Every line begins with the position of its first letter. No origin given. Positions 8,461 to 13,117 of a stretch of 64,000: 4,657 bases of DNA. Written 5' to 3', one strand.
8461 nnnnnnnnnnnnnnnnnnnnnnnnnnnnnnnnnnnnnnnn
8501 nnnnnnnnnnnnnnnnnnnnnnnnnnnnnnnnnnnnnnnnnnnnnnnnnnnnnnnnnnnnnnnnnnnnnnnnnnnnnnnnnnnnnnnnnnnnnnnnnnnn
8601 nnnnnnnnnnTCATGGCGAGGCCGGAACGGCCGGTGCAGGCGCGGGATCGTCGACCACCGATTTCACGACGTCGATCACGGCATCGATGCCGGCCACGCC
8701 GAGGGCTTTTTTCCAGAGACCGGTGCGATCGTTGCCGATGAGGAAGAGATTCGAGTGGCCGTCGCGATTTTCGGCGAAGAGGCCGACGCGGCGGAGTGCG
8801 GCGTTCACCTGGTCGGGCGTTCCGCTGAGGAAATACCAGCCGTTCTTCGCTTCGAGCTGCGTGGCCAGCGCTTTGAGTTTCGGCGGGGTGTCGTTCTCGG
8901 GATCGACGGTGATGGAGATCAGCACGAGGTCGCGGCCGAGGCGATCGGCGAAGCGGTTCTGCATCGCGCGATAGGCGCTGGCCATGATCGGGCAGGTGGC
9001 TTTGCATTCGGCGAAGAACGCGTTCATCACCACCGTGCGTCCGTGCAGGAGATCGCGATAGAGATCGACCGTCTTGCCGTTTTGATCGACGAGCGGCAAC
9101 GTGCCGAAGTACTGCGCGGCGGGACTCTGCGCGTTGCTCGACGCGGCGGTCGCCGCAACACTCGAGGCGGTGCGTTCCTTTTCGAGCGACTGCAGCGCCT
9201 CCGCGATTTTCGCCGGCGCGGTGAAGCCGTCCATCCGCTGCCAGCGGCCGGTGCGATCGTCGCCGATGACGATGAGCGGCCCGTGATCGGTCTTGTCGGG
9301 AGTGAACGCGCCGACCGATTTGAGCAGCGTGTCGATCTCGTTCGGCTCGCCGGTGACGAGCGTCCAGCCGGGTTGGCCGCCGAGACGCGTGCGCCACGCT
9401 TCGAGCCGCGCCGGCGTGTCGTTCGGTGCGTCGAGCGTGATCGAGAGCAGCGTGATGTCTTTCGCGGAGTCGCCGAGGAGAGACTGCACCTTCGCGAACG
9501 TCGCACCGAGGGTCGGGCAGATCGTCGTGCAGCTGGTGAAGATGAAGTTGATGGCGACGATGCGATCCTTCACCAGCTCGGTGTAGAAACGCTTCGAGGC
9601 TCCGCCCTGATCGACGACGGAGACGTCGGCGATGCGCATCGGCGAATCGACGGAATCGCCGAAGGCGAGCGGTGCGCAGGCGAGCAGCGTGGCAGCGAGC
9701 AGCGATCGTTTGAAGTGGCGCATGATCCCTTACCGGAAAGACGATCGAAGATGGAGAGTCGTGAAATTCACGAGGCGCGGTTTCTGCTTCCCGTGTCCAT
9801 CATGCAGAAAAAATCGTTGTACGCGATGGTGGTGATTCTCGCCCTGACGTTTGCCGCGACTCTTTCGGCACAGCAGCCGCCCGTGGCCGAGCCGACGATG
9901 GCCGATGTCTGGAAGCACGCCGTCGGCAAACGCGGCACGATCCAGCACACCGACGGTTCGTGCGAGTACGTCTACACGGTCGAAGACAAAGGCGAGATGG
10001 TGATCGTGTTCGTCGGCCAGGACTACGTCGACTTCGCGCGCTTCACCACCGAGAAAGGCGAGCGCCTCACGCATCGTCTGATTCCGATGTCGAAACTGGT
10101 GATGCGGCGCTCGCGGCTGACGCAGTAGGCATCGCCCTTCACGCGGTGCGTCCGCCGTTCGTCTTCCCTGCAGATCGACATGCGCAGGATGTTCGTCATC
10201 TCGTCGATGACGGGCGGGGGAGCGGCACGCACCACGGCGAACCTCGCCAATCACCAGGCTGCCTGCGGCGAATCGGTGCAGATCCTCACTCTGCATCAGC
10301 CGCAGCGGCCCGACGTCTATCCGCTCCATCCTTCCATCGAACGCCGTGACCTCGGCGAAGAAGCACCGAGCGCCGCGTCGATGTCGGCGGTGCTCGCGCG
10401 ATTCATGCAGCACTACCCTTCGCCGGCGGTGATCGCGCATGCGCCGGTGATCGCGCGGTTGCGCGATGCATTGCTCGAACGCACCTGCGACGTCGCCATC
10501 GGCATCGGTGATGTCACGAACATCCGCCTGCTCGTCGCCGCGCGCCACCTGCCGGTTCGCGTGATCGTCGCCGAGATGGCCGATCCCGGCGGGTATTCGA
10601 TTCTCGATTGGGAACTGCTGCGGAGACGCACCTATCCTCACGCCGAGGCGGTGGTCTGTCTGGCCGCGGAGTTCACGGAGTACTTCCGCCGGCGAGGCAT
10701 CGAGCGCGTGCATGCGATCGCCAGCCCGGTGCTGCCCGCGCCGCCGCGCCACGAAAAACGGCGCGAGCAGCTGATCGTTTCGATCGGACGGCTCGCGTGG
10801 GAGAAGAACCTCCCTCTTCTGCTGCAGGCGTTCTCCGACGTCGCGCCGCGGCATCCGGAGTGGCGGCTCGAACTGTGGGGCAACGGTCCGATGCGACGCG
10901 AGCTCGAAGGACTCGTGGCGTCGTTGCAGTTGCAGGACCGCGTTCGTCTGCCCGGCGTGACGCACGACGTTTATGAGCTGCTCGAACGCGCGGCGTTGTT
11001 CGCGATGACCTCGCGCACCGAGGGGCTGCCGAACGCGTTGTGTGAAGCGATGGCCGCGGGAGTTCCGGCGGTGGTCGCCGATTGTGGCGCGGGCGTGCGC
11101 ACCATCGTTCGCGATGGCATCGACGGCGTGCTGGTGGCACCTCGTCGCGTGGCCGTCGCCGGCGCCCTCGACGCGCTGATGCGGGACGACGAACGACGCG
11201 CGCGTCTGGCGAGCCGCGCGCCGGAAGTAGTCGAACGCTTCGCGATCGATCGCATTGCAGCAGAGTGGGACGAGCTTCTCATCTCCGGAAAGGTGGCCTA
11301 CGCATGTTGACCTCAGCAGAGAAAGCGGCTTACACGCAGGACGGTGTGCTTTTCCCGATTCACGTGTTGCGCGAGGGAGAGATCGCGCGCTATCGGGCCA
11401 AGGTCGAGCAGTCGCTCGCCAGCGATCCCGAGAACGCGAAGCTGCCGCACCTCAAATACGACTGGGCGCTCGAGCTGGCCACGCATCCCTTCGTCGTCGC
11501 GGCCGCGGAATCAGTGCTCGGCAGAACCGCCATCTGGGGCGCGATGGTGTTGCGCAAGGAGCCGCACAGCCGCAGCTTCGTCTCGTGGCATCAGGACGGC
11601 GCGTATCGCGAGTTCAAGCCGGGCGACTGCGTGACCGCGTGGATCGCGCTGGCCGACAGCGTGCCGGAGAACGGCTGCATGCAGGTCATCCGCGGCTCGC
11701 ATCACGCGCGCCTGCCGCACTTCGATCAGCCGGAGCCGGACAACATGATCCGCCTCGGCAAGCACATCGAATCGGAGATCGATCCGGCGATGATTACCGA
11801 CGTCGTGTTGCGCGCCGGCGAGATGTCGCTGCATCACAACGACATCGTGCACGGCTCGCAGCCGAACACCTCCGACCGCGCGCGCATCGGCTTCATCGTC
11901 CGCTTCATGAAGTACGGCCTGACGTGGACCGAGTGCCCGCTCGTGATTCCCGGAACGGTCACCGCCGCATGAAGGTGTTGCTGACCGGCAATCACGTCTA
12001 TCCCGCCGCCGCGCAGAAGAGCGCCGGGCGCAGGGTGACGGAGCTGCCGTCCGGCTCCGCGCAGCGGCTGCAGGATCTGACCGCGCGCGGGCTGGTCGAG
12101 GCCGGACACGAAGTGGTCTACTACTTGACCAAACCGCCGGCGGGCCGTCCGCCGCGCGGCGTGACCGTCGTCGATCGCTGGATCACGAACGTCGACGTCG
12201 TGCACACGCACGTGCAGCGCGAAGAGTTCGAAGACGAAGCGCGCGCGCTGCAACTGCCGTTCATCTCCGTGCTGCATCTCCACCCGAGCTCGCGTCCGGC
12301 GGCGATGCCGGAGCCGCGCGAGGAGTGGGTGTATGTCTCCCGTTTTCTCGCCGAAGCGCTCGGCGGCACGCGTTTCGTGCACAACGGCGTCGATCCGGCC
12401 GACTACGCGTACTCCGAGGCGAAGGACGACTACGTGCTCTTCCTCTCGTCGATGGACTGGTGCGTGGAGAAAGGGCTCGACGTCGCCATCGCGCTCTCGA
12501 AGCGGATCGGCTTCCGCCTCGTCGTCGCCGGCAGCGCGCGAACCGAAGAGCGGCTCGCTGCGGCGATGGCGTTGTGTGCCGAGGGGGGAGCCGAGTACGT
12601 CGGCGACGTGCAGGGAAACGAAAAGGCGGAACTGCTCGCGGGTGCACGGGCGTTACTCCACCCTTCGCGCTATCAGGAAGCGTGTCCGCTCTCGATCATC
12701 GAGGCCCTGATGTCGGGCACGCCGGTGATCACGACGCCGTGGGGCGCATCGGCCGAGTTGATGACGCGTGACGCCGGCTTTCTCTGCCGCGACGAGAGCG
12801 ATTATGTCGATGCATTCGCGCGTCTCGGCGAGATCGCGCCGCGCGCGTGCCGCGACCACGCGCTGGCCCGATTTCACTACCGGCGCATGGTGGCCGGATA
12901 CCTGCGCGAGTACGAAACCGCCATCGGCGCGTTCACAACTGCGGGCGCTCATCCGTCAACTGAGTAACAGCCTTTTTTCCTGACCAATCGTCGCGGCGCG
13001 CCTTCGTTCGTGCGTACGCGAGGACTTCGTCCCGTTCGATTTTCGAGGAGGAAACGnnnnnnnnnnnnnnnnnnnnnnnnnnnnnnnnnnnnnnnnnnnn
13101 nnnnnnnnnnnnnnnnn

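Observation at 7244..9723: Overlapping operon: tandem-domain SCO1/SenC copper chaperone coupled to a cytochrome c domain fused to a periplasmic solute-binding domain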

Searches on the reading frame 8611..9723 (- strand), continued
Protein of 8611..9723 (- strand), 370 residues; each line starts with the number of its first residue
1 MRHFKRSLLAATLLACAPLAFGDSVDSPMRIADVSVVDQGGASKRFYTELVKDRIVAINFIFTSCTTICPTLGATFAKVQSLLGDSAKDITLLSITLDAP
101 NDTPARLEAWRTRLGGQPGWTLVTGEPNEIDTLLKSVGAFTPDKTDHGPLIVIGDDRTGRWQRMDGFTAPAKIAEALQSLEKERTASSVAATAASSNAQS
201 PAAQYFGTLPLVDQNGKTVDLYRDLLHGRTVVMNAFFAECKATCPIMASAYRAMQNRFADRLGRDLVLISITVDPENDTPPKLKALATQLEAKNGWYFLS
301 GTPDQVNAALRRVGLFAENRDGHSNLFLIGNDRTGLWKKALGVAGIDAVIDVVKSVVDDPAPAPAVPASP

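Call 22: find_encoding_contigs(protein=P0184, flank=10000, max_places=1)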
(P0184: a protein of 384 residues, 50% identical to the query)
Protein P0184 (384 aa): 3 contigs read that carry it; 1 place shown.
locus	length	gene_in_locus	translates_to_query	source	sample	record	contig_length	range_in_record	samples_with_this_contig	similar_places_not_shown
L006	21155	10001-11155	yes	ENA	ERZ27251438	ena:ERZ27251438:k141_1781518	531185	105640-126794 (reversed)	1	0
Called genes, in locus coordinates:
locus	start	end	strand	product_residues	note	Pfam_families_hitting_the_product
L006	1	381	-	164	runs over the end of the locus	PF11848:DUF3368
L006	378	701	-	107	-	PF03683:UPF0175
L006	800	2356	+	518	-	PF00289:Biotin_carb_N, PF02222:ATP-grasp (faint), PF02786:CPSase_L_D2, PF07478:Dala_Dala_lig_C, PF02785:Biotin_carb_C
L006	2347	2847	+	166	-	PF25997:BSH_YhbJ (faint), PF00364:Biotin_lipoyl, PF25917:BSH_RND, PF25984:BSH_YknX (faint)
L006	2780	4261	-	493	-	-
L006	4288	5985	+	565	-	PF02366:PMT (weak), PF13231:PMT_2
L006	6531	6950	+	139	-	-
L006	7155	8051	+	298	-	PF20367:DUF6662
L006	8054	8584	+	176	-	PF04205:FMN_bind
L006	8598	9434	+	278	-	PF02424:ApbE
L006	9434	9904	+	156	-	-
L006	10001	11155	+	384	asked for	PF00578:AhpC-TSA (weak), PF08534:Redoxin (weak), PF02630:SCO1-SenC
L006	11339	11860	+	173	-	PF07963:N_methyl (weak)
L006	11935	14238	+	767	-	PF09586:YfhO (weak)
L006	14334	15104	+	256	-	PF06750:A24_N_bact, PF01478:Peptidase_A24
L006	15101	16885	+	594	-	PF08448:PAS_4, PF00512:HisKA, PF02518:HATPase_c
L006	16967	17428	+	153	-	PF07963:N_methyl (weak), PF12019:GspH (weak)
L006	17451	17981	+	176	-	-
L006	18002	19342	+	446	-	PF16074:PilW (weak)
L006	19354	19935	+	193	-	PF14341:PilX_N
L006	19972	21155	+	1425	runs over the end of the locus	PF05567:T4P_PilY1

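Call 53: predict_structure(alignment_id=A3)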
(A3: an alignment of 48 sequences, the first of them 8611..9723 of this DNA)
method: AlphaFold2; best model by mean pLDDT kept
length: 370 residues; sequences in the alignment: 48
mean_pLDDT: 89.8   pTM: 0.55
mean pLDDT of the five models: 89.8, 88.6, 88.4, 88.3, 86.5
residues with pLDDT >= 90: 280; 70-90: 54; 50-70: 17; < 50: 19
segments of 3 or more residues with pLDDT < 50: 1-9, 16-25
pLDDT, mean of each block of 10 residues (from residue 1): 43 49 63 98 98 97 89 94 93 97 98 95 98 97 89 95 95 98 89 67 90 98 96 94 89 97 96 97 97 98 97 93 92 94 91 95 69
secondary structure, 60 per line:
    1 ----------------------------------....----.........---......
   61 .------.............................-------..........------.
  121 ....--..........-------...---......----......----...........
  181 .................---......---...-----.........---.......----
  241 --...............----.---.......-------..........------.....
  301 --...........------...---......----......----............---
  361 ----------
elements in order: E35-38 E43-45 H46-51 E55-61 H68-89 E90-96 H104-113 E120-124 H127-136 E150-155 E160-165 H170-197 H201-206 E210-212 E218-220 H221-226 E230-236 H243-257 E266-272 H280-289 E296-300 H303-313 E326-331 E336-341 H346-357

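Call 71: fold_search(model_id=the predicted structure, library=pdb)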
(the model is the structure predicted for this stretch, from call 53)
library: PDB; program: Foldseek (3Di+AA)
matches with E <= 10: 1463; with E <= 0.001: 464
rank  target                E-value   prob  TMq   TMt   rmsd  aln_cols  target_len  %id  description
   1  6n5u_A                7.4e-11  1.00  0.35  0.75   3.9       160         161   22  Crystal structure of Arabidopsis thaliana ScoI with copper bound (released 2019-07-24)
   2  6n5u_B                1.0e-10  1.00  0.36  0.79   3.2       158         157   22  Crystal structure of Arabidopsis thaliana ScoI with copper bound (released 2019-07-24)
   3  4hde                  2.2e-10  1.00  0.36  0.74   3.1       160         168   22  The crystal structure of a SCO1/SenC family lipoprotein from Bacillus anthracis str. Ames (released 2012-10-24)
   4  1xzo_B                3.3e-10  1.00  0.35  0.72   3.2       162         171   27  Identification of a disulfide switch in BsSco, a member of the Sco family of cytochrome c oxidase assembly proteins (released 2005-03-01)
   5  4txo_D                3.9e-10  1.00  0.36  0.78   3.5       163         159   23  Crystal structure of the mixed disulfide complex of thioredoxin-like TlpAs(C110S) and copper chaperone ScoIs(C74S) (released 2014-10-01)
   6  4txo_H                4.9e-10  1.00  0.34  0.76   3.8       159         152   23  Crystal structure of the mixed disulfide complex of thioredoxin-like TlpAs(C110S) and copper chaperone ScoIs(C74S) (released 2014-10-01)
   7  3me8_B                1.0e-09  1.00  0.35  0.77   2.8       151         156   19  Crystal structure of putative electron transfer protein aq_2194 from Aquifex aeolicus VF5 (released 2010-04-14)
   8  4wbj_B                1.2e-09  1.00  0.35  0.78   4.1       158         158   25  Crystal structure of Bradyrhizobium japonicum ScoI in the oxidized state (released 2015-09-23)
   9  1xzo_A                1.4e-09  1.00  0.36  0.71   3.5       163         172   25  Identification of a disulfide switch in BsSco, a member of the Sco family of cytochrome c oxidase assembly proteins (released 2005-03-01)
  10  2b7k_B                1.4e-09  1.00  0.33  0.69   4.8       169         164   23  Crystal Structure of Yeast Sco1 (released 2006-04-11)
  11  2b7j_B                1.7e-09  1.00  0.33  0.63   5.0       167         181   24  Crystal Structure of Yeast Sco1 with Copper Bound (released 2006-04-11)
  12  2ggt_A                1.8e-09  1.00  0.34  0.73   3.8       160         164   21  Crystal structure of human SCO1 complexed with nickel. (released 2006-05-16)
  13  3me7_B                1.9e-09  1.00  0.35  0.78   2.6       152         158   20  Crystal structure of putative electron transport protein aq_2194 from Aquifex aeolicus VF5 (released 2010-04-14)
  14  1wp0_B                2.1e-09  1.00  0.36  0.78   3.6       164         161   16  Human SCO1 (released 2005-01-18)
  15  4wbj_A                2.9e-09  1.00  0.33  0.72   3.8       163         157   23  Crystal structure of Bradyrhizobium japonicum ScoI in the oxidized state (released 2015-09-23)
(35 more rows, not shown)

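Call 73: find_encoding_contigs(protein=P0121, flank=2000, max_places=2)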
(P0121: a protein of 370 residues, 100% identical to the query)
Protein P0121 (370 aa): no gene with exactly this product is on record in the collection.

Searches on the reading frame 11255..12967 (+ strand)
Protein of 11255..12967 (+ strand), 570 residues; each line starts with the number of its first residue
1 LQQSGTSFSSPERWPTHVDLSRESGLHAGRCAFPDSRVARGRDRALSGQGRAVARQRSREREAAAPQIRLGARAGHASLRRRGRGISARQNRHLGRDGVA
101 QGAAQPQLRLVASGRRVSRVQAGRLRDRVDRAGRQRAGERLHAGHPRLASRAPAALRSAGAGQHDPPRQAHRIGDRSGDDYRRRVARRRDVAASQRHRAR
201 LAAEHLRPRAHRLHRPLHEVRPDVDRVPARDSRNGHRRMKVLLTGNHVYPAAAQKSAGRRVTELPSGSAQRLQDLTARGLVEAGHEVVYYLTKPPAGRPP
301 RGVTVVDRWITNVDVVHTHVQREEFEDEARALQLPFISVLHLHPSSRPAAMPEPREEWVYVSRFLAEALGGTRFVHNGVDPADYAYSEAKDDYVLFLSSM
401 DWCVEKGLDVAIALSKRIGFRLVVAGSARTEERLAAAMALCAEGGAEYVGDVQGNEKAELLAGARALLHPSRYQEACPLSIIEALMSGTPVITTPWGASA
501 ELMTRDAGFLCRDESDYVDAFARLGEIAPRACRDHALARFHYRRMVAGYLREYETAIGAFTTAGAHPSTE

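Call 8: search_protein_families(library=pfam, proteins=[window:11255-12967:+], max_evalue=0.01)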
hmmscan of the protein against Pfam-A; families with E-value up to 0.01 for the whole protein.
window:11255-12967:+ (570 aa): 2 families
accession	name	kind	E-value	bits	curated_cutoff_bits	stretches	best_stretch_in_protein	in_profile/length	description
PF13692.12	Glyco_trans_1_4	-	7.5e-17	62.3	27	1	393-524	3-139/142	Glycosyl transferases group 1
PF00534.26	Glycos_transf_1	-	4.4e-13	49.6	26.4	1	391-516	15-147/172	Glycosyl transferases group 1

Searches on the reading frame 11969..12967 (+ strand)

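Call 64: search_protein_families(library=pfam, proteins=[window:11969-12967:+], max_evalue=0.01)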
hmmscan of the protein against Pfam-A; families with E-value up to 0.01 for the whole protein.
window:11969-12967:+ (332 aa): 3 families
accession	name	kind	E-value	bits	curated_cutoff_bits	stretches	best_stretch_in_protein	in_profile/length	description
PF13692.12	Glyco_trans_1_4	-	3.5e-17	63.4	27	1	155-286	3-139/142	Glycosyl transferases group 1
PF00534.26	Glycos_transf_1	-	1.6e-13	51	26.4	1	153-278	15-147/172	Glycosyl transferases group 1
PF13524.12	Glyco_trans_1_2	-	1.7e-06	28.5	25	1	178-308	10-139/144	Glycosyl transferase-like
